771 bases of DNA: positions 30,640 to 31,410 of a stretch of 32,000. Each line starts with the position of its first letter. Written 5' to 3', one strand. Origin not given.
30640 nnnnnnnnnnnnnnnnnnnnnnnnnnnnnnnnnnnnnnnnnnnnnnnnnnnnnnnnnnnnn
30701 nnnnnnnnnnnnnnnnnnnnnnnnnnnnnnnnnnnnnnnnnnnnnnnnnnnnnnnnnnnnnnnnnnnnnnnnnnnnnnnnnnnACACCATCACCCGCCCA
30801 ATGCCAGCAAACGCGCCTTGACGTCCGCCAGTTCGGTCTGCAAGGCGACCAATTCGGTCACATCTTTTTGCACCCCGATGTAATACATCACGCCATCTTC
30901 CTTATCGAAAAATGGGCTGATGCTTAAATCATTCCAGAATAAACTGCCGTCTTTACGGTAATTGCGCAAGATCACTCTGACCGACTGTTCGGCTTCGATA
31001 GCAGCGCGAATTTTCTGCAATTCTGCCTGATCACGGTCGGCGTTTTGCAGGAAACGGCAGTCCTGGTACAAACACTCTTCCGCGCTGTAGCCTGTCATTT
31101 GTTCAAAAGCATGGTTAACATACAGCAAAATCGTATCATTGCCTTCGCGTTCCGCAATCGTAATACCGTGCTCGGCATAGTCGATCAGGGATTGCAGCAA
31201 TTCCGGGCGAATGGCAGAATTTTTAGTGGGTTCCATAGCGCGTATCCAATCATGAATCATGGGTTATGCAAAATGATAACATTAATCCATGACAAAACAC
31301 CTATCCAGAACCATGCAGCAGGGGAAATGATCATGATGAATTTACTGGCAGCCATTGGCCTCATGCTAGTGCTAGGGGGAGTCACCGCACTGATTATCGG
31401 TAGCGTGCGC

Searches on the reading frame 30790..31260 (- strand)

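Call 13: search_protein_families(library=pfam, proteins=[window:30790-31260:-], max_evalue=0.001)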
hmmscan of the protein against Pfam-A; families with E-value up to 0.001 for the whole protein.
window:30790-31260:- (156 aa): 5 families
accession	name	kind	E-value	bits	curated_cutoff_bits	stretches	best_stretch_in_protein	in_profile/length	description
PF13426.13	PAS_9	-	3.9e-21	75.7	27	1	40-136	9-103/103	PAS domain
PF08447.18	PAS_3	-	6.7e-11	42.8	25.6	1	46-130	2-88/89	PAS fold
PF00989.32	PAS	-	2.8e-10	40.6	22.6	1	42-134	20-113/113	PAS fold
PF13188.13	PAS_8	-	1e-06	28.8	21.8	1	20-77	1-53/65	PAS domain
PF08448.16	PAS_4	-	1.6e-05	25.6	23.1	1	42-138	14-109/110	PAS fold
